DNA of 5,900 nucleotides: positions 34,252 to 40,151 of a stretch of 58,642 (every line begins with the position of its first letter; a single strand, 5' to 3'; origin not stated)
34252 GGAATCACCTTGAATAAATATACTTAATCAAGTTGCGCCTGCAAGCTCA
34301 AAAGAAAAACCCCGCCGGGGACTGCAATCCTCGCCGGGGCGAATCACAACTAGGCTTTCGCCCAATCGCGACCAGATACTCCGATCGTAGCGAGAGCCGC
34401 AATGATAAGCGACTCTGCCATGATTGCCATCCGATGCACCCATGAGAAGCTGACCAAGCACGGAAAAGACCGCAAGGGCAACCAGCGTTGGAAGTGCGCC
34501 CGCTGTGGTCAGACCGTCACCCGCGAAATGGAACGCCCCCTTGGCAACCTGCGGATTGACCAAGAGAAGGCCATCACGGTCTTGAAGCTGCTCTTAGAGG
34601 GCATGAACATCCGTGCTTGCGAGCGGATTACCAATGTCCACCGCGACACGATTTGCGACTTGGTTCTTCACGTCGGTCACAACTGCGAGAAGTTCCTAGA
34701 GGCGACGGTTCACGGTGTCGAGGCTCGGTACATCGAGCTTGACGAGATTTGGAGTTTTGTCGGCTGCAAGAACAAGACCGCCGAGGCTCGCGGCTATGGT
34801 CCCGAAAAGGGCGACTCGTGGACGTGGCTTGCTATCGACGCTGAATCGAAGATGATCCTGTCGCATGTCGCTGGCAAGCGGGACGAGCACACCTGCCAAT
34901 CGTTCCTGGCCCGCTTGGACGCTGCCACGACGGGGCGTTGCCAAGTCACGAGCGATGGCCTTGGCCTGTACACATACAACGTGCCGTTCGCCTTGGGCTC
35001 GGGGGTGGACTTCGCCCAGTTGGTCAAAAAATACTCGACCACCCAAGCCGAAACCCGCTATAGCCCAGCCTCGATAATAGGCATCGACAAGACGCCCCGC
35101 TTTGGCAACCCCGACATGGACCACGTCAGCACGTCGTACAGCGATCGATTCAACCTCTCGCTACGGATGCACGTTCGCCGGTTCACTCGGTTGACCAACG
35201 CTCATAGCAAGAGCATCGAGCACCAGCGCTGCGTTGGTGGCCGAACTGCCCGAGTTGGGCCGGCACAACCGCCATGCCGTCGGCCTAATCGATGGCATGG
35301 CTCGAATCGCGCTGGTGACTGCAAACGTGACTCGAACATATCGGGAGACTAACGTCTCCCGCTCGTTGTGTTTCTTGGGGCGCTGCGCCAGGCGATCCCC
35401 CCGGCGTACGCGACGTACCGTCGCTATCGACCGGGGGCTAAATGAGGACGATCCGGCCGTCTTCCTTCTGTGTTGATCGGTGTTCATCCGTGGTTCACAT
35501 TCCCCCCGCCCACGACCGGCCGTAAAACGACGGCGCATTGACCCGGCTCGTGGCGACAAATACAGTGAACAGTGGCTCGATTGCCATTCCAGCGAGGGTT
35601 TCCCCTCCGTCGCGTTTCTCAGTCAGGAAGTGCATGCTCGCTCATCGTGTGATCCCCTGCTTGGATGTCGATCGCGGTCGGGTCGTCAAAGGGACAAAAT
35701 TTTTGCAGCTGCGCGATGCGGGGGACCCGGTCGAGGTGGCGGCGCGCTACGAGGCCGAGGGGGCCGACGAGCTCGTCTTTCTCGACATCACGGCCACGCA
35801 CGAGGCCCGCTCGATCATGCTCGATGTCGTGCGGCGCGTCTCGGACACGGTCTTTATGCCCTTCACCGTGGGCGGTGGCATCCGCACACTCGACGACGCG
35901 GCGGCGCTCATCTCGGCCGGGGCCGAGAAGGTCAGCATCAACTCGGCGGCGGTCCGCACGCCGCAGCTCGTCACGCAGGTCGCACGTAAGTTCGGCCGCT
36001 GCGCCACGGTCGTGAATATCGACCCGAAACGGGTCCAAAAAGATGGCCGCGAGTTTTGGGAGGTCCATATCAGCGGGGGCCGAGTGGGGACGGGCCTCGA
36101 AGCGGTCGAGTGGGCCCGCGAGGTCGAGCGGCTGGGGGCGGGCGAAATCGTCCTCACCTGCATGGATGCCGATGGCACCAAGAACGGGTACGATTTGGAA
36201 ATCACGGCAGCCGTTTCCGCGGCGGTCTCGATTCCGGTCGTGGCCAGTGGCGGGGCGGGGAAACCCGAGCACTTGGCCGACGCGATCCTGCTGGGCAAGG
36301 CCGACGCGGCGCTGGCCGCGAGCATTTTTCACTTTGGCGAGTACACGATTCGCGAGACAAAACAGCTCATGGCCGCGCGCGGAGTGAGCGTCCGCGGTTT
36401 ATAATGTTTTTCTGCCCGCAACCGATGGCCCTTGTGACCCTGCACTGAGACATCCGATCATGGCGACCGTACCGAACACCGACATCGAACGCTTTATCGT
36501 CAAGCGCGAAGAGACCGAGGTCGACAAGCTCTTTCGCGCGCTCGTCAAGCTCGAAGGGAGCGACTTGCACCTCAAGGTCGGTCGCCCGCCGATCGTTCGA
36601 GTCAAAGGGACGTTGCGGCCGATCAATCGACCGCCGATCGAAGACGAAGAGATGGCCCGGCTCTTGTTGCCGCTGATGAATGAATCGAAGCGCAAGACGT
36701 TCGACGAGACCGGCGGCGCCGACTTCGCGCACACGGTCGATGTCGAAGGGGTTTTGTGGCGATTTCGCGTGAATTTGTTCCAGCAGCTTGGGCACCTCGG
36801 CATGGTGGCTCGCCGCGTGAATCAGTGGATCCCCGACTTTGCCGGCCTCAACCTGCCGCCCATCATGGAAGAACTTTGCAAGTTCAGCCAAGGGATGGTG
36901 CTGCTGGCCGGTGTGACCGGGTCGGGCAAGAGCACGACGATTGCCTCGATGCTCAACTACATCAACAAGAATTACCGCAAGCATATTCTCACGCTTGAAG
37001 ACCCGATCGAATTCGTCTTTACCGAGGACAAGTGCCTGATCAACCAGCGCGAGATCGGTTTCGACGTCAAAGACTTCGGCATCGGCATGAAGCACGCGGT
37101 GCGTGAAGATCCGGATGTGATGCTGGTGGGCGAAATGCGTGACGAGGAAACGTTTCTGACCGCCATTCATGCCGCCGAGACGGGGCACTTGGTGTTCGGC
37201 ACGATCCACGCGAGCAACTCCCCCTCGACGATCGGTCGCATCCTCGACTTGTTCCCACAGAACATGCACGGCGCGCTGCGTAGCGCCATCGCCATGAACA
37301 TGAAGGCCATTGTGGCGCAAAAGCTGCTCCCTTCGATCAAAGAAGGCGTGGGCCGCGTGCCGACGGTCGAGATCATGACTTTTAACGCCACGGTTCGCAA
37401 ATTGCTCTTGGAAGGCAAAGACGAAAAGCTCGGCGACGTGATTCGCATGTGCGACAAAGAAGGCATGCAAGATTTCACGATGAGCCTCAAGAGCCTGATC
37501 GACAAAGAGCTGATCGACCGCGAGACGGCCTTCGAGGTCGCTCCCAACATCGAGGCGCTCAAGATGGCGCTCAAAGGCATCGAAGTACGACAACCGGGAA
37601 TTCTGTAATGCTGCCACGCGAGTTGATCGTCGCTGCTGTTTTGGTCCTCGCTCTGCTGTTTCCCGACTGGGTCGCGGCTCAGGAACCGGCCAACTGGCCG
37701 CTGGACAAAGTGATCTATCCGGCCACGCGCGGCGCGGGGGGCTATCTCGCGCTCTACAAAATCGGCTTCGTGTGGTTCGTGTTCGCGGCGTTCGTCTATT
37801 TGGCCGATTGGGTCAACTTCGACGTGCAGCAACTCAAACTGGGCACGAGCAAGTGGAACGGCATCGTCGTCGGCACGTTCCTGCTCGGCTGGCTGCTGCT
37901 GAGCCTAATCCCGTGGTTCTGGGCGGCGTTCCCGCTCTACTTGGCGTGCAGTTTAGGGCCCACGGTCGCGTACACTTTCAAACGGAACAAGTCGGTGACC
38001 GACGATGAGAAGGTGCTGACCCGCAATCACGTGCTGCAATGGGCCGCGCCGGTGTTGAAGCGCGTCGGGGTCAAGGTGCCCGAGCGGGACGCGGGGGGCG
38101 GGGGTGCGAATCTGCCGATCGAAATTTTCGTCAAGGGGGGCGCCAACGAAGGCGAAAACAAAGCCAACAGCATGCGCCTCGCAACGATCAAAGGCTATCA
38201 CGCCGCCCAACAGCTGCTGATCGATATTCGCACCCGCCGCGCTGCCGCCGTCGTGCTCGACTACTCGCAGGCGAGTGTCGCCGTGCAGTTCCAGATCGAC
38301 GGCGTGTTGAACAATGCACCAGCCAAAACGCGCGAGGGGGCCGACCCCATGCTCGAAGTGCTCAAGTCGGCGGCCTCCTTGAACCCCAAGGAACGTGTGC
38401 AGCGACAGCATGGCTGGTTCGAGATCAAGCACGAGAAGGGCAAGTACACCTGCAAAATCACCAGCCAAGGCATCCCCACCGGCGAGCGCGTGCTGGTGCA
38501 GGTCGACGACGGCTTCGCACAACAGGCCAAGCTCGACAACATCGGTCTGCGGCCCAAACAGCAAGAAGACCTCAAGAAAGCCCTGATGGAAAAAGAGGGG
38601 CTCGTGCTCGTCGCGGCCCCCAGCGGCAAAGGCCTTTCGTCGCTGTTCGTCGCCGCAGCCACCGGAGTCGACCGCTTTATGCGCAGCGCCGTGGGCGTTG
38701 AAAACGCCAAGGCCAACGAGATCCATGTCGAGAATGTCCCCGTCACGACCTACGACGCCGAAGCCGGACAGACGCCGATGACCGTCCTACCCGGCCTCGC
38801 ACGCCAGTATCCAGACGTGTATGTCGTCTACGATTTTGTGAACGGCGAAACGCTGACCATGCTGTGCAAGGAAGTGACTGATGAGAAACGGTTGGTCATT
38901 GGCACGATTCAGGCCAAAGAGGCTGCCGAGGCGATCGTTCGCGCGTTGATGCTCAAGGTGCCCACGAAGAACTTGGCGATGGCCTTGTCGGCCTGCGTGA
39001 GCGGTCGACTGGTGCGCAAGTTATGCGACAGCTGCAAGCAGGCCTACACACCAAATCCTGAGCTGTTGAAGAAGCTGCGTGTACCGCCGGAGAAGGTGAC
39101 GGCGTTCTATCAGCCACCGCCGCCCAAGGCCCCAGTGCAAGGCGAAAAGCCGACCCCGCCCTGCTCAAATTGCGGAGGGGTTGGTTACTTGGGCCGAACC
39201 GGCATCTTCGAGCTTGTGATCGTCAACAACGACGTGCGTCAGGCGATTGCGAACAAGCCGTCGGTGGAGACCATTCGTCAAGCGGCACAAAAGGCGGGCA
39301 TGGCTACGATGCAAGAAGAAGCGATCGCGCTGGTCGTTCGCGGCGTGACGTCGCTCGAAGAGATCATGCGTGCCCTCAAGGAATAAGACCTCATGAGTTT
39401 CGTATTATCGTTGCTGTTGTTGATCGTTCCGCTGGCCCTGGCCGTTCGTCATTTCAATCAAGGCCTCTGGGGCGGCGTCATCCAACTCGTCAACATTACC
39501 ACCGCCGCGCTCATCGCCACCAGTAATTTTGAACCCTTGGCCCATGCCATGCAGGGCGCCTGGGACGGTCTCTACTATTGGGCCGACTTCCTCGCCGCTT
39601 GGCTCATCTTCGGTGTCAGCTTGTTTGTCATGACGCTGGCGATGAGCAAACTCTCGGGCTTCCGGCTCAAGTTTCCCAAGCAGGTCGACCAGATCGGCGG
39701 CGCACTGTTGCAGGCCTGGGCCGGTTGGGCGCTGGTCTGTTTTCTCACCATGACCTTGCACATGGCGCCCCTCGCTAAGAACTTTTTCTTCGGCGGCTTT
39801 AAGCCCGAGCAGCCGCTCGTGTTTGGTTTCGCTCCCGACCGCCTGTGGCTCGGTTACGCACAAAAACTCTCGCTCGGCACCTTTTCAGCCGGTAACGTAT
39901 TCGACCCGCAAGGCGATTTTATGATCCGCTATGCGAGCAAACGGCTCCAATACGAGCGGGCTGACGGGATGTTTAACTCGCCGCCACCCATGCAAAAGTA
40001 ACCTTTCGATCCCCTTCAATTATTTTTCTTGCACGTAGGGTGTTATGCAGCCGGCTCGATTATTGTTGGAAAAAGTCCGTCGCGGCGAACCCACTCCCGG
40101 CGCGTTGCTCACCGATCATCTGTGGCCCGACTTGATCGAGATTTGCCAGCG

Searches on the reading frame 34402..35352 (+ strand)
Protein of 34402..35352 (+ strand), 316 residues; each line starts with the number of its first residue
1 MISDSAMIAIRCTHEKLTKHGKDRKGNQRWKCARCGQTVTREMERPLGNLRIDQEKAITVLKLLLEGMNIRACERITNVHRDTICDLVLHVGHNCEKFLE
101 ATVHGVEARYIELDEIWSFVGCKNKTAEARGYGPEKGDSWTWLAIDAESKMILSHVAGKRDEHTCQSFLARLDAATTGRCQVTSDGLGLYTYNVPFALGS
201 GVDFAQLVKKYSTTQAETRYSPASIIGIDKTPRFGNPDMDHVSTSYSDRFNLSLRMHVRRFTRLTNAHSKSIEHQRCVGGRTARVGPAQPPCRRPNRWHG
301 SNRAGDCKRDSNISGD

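Call 60: search_protein_families(library=pfam, proteins=[window:34402-35352:+], max_evalue=0.0001)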
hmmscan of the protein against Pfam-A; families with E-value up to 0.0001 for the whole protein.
window:34402-35352:+ (316 aa): 1 family
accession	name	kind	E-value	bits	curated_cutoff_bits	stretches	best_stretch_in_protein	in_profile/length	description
PF03400.19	DDE_Tnp_IS1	-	1.1e-11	45.6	24.1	1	112-195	6-75/131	IS1 transposase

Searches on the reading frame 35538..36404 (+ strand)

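Call 60: search_protein_families(library=pfam, proteins=[window:35538-36404:+], max_evalue=0.0001)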
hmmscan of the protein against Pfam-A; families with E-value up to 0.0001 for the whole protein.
window:35538-36404:+ (288 aa): 4 families
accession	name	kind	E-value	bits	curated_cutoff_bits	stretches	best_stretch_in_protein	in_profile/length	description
PF00977.27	His_biosynth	-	1.2e-79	267.4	23.6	1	37-270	1-228/228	Histidine biosynthesis protein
PF03060.21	NMO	-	2.4e-07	30.9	28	0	187-263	143-225/331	Nitronate monooxygenase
PF02581.23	TMP-TENI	-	7.9e-07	29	27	0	67-137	107-179/180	Thiamine monophosphate synthase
PF01207.24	Dus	-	9e-06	25.4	20.4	0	64-148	140-227/311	Dihydrouridine synthase (Dus)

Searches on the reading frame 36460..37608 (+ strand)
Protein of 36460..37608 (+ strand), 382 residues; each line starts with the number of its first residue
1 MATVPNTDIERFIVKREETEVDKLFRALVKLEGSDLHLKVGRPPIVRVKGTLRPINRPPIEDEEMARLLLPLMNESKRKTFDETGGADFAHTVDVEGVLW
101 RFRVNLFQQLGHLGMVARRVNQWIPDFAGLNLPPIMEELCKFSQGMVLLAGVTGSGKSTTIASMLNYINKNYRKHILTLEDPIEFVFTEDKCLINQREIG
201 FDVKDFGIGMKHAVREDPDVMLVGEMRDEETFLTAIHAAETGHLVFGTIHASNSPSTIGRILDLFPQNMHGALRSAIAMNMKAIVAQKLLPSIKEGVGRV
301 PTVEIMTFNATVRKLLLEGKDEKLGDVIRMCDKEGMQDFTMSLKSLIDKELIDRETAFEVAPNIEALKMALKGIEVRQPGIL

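Call 60: search_protein_families(library=pfam, proteins=[window:36460-37608:+], max_evalue=0.0001)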
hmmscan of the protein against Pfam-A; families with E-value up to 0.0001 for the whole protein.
window:36460-37608:+ (382 aa): 1 family
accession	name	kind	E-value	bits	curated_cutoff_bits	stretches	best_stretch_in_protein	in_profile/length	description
PF00437.27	T2SSE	-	5.5e-39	134.3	24.9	1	21-293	12-281/370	Type II/IV secretion system protein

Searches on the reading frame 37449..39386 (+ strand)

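Call 60: search_protein_families(library=pfam, proteins=[window:37449-39386:+], max_evalue=0.0001)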
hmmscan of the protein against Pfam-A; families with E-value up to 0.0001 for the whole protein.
window:37449-39386:+ (645 aa): 1 family
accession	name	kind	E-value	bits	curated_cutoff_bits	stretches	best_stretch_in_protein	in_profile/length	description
PF00437.27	T2SSE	-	1.8e-40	139.2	24.9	1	254-641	13-370/370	Type II/IV secretion system protein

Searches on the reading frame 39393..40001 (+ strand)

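Call 60: search_protein_families(library=pfam, proteins=[window:39393-40001:+], max_evalue=0.0001)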
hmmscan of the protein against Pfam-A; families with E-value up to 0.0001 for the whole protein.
window:39393-40001:+ (202 aa): 1 family
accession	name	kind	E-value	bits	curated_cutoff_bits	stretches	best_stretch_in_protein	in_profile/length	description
PF02674.22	Colicin_V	-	1.9e-10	41.3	29.3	1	5-129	1-125/144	Colicin V production protein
